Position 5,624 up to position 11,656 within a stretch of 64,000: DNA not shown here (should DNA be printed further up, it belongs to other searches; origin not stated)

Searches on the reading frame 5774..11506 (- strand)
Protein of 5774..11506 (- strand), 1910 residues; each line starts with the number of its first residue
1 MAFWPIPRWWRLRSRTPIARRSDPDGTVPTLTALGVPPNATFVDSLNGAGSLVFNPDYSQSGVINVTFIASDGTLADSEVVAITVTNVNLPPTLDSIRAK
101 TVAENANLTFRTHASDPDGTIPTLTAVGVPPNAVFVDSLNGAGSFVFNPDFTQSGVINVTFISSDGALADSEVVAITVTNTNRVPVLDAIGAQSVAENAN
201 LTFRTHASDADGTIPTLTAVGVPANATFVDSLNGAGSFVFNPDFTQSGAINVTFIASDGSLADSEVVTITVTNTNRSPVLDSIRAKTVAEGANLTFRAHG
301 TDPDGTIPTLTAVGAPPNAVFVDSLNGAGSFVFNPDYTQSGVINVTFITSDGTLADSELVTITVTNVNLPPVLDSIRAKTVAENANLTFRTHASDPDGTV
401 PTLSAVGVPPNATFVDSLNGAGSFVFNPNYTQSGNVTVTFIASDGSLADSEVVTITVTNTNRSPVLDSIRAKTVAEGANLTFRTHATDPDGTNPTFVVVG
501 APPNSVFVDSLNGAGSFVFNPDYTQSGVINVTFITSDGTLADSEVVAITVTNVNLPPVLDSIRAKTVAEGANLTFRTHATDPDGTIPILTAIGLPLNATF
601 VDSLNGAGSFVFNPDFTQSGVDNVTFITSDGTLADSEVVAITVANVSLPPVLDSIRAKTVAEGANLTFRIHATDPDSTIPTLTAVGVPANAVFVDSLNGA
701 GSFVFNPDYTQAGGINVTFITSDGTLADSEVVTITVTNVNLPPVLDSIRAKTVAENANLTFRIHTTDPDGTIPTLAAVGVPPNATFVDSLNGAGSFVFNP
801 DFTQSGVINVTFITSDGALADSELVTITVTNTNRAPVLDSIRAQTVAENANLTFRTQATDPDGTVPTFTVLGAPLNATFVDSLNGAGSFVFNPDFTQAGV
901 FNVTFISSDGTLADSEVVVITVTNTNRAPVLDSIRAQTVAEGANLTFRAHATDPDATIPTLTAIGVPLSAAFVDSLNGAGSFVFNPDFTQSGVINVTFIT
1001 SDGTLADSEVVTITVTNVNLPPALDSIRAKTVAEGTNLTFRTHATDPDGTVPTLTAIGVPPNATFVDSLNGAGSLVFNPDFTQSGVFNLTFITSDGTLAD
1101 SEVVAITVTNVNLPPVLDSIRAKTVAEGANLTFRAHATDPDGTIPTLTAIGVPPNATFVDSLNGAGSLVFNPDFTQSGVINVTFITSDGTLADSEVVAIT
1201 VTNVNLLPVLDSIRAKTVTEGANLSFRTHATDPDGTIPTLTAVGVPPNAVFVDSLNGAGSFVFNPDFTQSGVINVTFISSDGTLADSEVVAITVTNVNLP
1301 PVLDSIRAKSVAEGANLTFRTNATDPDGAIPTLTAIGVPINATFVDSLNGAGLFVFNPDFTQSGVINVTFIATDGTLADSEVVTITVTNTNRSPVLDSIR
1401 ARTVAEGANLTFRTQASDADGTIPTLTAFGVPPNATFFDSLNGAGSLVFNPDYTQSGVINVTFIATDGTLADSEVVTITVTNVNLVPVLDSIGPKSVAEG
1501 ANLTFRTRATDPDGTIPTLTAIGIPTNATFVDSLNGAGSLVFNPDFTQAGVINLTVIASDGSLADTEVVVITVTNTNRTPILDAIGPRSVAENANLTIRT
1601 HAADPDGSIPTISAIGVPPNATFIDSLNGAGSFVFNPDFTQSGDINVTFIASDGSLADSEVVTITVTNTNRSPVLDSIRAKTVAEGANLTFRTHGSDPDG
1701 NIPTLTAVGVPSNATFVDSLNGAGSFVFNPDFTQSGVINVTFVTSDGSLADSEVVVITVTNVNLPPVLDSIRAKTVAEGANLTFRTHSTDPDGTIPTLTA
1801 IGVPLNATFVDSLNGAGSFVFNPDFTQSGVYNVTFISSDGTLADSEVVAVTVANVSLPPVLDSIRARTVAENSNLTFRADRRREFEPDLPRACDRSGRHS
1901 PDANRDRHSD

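Call 5: search_protein_families(library=pfam, proteins=[window:5774-11506:-], max_evalue=1)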
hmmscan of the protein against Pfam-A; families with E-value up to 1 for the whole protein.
window:5774-11506:- (1910 aa): 11 families
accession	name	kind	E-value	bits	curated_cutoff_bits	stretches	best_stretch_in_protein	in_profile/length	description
PF17803.7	Cadherin_4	-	3.2e-93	306.7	25.1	19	825-891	3-71/71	Bacterial cadherin-like domain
PF17892.7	Cadherin_5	-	9.1e-90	295.2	26.5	20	367-458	1-98/98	Cadherin-like domain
PF17963.7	Big_9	-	2.7e-85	281.8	23.6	20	368-456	1-89/89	Bacterial Ig domain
PF05660.16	DUF807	-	5.2e-33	114.4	25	3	876-928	69-124/142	Coxiella burnetii protein of unknown function (DUF807)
PF09502.15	HrpB4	-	7.2e-14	52.5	29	0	629-691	125-186/217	Bacterial type III secretion protein (HrpB4)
PF16308.10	DUF4950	-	1.8e-06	28.3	25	0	154-215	65-122/191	Domain of unknown function (DUF4950)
PF18911.6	PKD_4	-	0.00023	21.6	27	0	1391-1480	1-83/85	PKD domain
PF22914.2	Fibulin_C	-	0.00029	21.5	24.6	0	736-767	11-42/99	Fibulin C-terminal Ig-like domain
PF11629.13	Mst1_SARAH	-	0.0043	17.5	23.1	0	1576-1585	36-45/48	C terminal SARAH domain of Mst1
PF18399.6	CLIP_SPH_Scar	-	0.0065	17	25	0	904-942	12-50/66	Clip-domain serine protease homolog Scarface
PF15522.11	Ntox14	-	0.34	10.7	25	0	419-469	151-201/218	Novel toxin 14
